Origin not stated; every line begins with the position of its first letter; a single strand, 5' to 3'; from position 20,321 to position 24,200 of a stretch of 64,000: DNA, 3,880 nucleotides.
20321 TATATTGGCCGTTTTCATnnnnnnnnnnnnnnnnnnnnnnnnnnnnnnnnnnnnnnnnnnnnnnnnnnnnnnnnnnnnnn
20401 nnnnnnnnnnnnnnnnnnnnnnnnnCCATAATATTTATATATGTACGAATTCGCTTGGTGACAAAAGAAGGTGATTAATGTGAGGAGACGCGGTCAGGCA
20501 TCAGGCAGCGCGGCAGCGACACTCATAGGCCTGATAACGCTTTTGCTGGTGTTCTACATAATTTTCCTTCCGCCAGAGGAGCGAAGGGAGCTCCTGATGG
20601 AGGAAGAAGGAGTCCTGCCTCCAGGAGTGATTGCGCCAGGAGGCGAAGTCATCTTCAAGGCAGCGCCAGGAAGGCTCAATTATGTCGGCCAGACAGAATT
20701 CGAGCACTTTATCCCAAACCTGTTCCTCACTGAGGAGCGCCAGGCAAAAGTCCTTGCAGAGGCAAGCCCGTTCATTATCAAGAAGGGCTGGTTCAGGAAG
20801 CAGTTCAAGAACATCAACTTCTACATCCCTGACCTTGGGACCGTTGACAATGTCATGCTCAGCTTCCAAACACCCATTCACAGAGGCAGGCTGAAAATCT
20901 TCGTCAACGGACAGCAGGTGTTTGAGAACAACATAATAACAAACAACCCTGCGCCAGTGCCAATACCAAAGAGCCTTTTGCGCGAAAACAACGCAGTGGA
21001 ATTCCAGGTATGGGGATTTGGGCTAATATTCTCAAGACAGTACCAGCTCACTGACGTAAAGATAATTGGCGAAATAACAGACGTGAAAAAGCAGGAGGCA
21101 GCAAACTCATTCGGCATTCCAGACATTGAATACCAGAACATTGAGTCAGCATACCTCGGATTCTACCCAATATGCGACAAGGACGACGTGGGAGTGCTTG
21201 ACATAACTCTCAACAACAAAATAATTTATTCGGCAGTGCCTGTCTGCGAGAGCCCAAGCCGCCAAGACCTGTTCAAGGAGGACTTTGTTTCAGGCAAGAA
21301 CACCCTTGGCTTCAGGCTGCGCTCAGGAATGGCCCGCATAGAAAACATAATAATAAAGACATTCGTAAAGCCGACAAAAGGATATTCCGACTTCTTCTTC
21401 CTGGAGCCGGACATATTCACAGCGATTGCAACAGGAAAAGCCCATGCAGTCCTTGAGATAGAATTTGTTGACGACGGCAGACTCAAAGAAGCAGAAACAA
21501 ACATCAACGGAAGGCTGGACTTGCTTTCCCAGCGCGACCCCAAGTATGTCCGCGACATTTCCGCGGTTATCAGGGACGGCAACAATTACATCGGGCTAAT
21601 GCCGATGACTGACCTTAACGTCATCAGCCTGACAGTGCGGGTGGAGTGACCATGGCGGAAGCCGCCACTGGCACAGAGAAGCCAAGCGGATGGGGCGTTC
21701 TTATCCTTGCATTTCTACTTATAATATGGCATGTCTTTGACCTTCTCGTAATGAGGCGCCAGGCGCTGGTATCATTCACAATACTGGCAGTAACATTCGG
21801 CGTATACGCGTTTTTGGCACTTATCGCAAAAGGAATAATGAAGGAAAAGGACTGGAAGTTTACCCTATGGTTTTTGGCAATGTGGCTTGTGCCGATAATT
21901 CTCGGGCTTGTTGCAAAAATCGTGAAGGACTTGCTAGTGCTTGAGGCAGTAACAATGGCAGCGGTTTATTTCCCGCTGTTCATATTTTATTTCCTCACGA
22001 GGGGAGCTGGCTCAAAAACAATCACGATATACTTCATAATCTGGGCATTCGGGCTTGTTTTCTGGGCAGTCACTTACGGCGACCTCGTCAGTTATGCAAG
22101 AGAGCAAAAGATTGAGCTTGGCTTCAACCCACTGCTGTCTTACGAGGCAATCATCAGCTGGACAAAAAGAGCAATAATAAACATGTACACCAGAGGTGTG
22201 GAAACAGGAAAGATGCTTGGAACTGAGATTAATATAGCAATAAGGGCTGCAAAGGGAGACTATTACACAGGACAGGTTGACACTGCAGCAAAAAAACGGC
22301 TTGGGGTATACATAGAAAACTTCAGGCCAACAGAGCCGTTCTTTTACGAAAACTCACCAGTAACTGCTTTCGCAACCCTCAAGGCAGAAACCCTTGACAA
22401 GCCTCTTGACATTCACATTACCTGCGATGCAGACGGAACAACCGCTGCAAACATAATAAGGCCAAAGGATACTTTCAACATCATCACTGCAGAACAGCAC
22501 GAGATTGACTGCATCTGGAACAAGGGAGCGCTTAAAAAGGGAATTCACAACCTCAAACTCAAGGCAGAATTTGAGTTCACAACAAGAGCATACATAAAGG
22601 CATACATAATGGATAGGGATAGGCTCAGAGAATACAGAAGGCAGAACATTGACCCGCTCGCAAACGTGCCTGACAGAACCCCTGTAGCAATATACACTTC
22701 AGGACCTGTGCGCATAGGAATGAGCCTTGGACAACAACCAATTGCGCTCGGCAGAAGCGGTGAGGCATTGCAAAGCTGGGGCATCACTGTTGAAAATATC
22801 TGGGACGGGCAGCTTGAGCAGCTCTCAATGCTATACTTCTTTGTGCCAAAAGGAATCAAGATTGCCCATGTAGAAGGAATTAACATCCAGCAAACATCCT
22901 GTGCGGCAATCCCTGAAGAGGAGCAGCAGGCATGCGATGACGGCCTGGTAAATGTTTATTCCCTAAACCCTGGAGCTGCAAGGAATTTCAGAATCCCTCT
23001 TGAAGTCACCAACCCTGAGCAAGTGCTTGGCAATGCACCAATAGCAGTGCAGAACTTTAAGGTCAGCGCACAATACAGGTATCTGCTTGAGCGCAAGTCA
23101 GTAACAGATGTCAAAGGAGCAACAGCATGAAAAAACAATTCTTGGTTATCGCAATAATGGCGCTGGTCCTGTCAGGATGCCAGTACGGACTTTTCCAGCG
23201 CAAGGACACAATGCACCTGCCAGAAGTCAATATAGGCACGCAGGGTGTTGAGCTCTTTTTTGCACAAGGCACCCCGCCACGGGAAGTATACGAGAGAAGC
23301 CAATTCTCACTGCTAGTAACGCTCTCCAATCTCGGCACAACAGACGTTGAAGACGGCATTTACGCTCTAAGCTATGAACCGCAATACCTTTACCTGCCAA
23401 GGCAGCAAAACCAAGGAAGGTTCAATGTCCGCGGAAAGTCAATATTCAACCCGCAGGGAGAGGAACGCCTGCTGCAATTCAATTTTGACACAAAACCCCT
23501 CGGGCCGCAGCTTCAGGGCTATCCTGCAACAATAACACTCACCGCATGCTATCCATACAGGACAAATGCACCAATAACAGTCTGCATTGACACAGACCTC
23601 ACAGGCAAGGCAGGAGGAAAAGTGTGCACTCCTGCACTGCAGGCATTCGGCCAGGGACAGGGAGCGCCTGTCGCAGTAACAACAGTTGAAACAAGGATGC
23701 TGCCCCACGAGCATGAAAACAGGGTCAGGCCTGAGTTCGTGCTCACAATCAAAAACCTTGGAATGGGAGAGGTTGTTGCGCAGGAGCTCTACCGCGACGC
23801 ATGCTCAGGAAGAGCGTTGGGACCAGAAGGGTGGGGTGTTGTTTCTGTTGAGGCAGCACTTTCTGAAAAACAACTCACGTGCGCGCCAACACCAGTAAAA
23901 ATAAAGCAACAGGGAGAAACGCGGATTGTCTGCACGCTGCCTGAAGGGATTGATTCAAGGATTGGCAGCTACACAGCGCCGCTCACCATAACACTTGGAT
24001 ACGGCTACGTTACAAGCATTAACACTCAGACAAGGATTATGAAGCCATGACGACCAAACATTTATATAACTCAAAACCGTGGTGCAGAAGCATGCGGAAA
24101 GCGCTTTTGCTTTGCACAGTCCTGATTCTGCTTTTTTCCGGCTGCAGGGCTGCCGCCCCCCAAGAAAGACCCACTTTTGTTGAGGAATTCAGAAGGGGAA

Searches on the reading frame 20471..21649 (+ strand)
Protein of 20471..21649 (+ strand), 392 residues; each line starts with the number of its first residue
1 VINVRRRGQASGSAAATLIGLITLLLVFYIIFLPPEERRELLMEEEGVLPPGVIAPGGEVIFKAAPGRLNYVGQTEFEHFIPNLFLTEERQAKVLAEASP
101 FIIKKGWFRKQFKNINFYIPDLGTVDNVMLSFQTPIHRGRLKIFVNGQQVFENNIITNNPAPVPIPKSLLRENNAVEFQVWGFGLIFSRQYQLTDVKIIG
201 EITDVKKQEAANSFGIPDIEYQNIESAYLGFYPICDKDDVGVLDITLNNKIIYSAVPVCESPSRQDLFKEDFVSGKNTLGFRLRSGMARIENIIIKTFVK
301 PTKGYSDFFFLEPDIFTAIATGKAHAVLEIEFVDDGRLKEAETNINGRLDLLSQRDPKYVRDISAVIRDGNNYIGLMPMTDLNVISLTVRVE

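Call 5: search_protein_families(library=pfam, proteins=[window:20471-21649:+], max_evalue=0.1)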
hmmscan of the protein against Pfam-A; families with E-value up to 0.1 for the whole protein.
window:20471-21649:+ (392 aa): 0 families

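Call 6: search_protein_families(library=ncbifam, proteins=[window:20471-21649:+], max_evalue=0.1)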
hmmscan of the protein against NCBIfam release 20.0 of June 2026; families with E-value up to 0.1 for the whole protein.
window:20471-21649:+ (392 aa): 1 family
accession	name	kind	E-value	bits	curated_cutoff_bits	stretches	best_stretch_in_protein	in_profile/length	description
TIGR02174.1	CXXU_selWTH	subfamily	0.032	14.5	34.2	0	127-152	39-55/74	SelT/SelW/SelH family protein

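Call 65: find_homologous_proteins(query=window:20471-21649:+, max_evalue=0.001)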
Query window:20471-21649:+ (392 aa): 108 proteins with E <= 0.001 among 3814 candidates.
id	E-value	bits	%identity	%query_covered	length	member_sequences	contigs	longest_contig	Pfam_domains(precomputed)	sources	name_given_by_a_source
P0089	1.3e-233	793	90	100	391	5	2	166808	-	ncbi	-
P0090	1.5e-198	677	74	92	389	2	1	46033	-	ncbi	ncbi:MAG: hypothetical protein QXK08_02030 [Candidatus Woesearchaeota archaeon]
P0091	2.3e-196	670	72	99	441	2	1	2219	-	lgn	-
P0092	3.9e-196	670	73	88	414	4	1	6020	-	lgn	-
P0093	1.1e-193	661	73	99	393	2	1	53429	-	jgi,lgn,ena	-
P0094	1.9e-193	661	71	99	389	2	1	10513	-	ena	-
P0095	2.7e-193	660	72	99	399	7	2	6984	-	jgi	jgi:hypothetical protein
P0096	4.1e-193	660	72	100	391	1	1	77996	-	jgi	jgi:hypothetical protein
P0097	2.3e-191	654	71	99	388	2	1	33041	-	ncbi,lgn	-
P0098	3.8e-191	653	71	99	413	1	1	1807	-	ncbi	-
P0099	3.3e-189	647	71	100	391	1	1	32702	-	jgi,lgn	jgi:hypothetical protein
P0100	3.9e-188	643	70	99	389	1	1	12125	-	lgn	-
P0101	4.3e-187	640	70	99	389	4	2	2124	-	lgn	-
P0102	3.3e-186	637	70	99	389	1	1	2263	-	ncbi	-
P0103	2.7e-184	631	69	92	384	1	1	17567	-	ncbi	-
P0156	3.8e-101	357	44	99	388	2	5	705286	-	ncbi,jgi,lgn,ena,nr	ncbi:hypothetical protein KY346_02890 [Candidatus Woesearchaeota archaeon]|nr:hypothetical protein [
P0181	1.3e-64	237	38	98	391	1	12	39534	-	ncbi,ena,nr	ncbi:hypothetical protein CMO93_00810 [Candidatus Woesearchaeota archaeon]|nr:hypothetical protein [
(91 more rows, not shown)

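Call 66: find_encoding_contigs(protein=P0181, flank=9000, max_places=2)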
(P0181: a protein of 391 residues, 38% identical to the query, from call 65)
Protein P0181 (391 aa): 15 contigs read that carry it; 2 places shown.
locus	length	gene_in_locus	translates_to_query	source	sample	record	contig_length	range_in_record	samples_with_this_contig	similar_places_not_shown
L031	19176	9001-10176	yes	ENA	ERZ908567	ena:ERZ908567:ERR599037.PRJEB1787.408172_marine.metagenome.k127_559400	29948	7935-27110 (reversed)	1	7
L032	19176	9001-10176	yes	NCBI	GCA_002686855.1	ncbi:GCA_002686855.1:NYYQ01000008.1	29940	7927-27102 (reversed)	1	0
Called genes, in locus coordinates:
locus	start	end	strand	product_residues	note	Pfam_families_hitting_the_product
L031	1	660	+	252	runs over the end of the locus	-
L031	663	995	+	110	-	-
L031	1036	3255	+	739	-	PF00270:DEAD, PF04851:ResIII, PF22590:Cas3-like_C_2 (faint), PF21210:RNA_helicase_helical, PF00271:Helicase_C, PF02732:ERCC4, PF12826:HHH_2 (weak), PF14520:HHH_5 (weak)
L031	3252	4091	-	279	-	PF01435:Peptidase_M48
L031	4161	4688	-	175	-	-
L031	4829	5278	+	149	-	PF01022:HTH_5, PF01047:MarR (weak), PF13404:HTH_AsnC-type, PF13412:HTH_24, PF08279:HTH_11 (faint), PF01037:AsnC_trans_reg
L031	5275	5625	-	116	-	PF01751:Toprim (weak)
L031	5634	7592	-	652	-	PF16177:ACAS_N, PF00501:AMP-binding, PF13193:AMP-binding_C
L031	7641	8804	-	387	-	PF26356:Pelota_N, PF03464:eRF1_2, PF03465:eRF1_3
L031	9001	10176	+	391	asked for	-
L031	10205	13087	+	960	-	PF01464:SLT (weak)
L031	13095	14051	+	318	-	-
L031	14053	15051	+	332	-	-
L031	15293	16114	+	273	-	PF01978:TrmB, PF11495:TrmB_EBD_N (weak)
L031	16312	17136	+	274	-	PF00456:Transketolase_N, PF13292:DXP_synthase_N, PF00676:E1_dh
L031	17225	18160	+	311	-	PF02779:Transket_pyr, PF02780:Transketolase_C, PF22613:Transketolase_C_1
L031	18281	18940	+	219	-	PF00923:TAL_FSA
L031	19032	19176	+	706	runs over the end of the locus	PF00580:UvrD-helicase, PF01443:Viral_helicase1 (faint), PF13245:AAA_19, PF13361:UvrD_C, PF13538:UvrD_C_2 (weak), PF00570:HRDC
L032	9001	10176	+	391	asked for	-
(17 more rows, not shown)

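Call 67: find_encoding_contigs(protein=P0156, flank=9000, max_places=2)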
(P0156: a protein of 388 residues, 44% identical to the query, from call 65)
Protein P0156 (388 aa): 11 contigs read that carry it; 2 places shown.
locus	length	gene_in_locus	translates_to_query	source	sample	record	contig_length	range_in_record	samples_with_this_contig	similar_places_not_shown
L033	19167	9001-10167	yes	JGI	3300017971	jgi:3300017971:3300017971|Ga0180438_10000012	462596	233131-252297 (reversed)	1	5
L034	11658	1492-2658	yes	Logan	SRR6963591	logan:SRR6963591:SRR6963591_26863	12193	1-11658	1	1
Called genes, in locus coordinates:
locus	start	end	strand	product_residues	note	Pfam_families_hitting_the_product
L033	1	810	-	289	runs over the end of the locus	PF04480:DUF559 (weak)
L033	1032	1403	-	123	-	PF01592:NifU_N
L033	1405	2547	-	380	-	PF00266:Aminotran_5, PF01212:Beta_elim_lyase, PF01041:DegT_DnrJ_EryC1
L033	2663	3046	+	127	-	PF01199:Ribosomal_L34e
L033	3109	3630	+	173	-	-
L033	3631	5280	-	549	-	PF03484:B5, PF17759:tRNA_synthFbeta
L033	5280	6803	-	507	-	PF01409:tRNA-synt_2d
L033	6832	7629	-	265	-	PF01978:TrmB, PF11495:TrmB_EBD_N (weak)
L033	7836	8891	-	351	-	PF26356:Pelota_N, PF03464:eRF1_2, PF03465:eRF1_3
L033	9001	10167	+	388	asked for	-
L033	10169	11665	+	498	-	-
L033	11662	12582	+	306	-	-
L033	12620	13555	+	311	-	-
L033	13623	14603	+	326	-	-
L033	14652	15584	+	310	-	-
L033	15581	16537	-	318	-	PF03215:Rad17 (faint), PF05496:RuvB_N (weak), PF00004:AAA, PF13177:DNA_pol3_delta2 (weak), PF08542:Rep_fac_C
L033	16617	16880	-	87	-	PF05239:PRC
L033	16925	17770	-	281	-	PF06023:Csa1, PF08696:Dna2 (weak), PF12705:PDDEXK_1, PF01930:Cas_Cas4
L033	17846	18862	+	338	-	PF00579:tRNA-synt_1b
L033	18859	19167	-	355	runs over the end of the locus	PF02073:Peptidase_M29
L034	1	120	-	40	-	?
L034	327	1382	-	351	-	PF26356:Pelota_N, PF03464:eRF1_2, PF03465:eRF1_3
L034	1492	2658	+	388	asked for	-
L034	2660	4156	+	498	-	-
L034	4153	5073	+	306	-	-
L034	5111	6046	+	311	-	-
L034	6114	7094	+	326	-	-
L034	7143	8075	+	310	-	-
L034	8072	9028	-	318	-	PF03215:Rad17 (faint), PF05496:RuvB_N (weak), PF00004:AAA, PF13177:DNA_pol3_delta2 (weak), PF08542:Rep_fac_C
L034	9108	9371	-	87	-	PF05239:PRC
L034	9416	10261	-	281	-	PF06023:Csa1, PF08696:Dna2 (weak), PF12705:PDDEXK_1, PF01930:Cas_Cas4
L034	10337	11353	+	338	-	PF00579:tRNA-synt_1b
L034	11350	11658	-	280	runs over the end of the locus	?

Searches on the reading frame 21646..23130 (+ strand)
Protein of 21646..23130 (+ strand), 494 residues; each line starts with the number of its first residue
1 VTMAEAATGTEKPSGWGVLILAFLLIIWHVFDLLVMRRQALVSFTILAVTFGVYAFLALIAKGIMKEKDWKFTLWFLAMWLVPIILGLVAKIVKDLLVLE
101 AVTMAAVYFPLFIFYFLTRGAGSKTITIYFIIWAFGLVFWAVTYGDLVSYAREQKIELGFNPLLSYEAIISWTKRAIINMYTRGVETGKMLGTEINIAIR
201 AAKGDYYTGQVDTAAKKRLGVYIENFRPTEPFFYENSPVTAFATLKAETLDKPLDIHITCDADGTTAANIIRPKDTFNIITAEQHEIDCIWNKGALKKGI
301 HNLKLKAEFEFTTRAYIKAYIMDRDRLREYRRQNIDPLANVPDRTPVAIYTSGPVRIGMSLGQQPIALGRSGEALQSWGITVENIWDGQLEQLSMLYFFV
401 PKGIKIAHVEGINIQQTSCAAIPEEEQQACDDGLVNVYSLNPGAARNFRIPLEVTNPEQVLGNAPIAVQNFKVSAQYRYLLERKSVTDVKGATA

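Call 5: search_protein_families(library=pfam, proteins=[window:21646-23130:+], max_evalue=0.1)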
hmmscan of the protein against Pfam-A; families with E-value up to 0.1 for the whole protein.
window:21646-23130:+ (494 aa): 1 family
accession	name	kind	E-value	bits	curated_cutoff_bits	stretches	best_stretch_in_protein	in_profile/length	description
PF02060.20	ISK_Channel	-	0.094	12.9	22.1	0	125-187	41-102/126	Slow voltage-gated potassium channel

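Call 6: search_protein_families(library=ncbifam, proteins=[window:21646-23130:+], max_evalue=0.1)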
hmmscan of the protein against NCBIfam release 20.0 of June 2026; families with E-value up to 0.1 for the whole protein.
window:21646-23130:+ (494 aa): 0 families

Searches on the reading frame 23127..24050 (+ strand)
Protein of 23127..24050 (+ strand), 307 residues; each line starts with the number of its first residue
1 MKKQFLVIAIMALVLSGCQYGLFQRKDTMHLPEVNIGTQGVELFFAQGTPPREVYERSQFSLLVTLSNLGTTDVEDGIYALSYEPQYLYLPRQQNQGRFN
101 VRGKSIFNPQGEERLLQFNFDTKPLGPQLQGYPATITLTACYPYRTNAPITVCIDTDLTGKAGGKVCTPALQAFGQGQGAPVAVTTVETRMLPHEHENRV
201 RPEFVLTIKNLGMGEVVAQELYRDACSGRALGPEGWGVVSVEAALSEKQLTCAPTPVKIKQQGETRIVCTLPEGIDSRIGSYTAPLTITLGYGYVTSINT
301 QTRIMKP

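Call 5: search_protein_families(library=pfam, proteins=[window:23127-24050:+], max_evalue=0.1)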
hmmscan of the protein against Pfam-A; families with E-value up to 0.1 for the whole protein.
window:23127-24050:+ (307 aa): 0 families

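Call 6: search_protein_families(library=ncbifam, proteins=[window:23127-24050:+], max_evalue=0.1)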
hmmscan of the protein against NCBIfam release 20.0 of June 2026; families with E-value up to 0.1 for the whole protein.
window:23127-24050:+ (307 aa): 1 family
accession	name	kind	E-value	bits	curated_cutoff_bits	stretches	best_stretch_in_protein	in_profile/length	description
NF038040.1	phero_PhrK_fam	equivalog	0.096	12.9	35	0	1-18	1-18/40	PhrK family phosphatase-inhibitory pheromone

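Call 55: search_solved_structures(query=A4, max_evalue=10, show_alignments=1)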
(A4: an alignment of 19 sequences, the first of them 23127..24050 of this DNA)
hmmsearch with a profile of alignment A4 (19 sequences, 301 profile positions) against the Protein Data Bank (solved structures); distinct sequences matched with E-value up to 10: 1.
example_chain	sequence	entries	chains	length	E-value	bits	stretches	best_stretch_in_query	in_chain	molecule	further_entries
8q2c_B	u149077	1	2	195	1.6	10.8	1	1-39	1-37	Intermembrane transport lipoprotein PqiC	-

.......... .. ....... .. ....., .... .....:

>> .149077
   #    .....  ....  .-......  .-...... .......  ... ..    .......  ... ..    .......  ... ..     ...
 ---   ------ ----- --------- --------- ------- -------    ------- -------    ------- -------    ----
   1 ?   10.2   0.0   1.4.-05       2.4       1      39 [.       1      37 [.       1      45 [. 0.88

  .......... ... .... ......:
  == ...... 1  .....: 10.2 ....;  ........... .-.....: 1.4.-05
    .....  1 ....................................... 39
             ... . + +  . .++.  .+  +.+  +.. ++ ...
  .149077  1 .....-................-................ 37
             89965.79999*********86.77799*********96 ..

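Call 56: search_protein_families(library=pfam, alignment_id=A4, max_evalue=1)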
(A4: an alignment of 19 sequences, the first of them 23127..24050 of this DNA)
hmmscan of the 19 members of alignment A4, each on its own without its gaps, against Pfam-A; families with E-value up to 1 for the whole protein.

A. member 1, window:23127-24050:+ (307 aa): 0 families

B. families by the number of members that match (of 19 scanned): 8 families
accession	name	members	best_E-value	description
PF08139.17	LPAM_1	7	0.0015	Prokaryotic membrane lipoprotein lipid attachment site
PF07705.17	CARDB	2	0.0092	CARDB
PF20101.4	DUF6491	2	0.26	Family of unknown function (DUF6491)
PF24381.1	DUF7537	1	0.016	Family of unknown function (DUF7537)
PF18614.7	RNase_II_C_S1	1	0.14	RNase II-type exonuclease C-terminal S1 domain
PF22434.1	PilW_C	1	0.15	PilW, C-terminal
PF10958.13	DUF2759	1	0.19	Protein of unknown function (DUF2759)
PF13627.12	LptM_cons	1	0.76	LPS-assembly lipoprotein LptM, conserved region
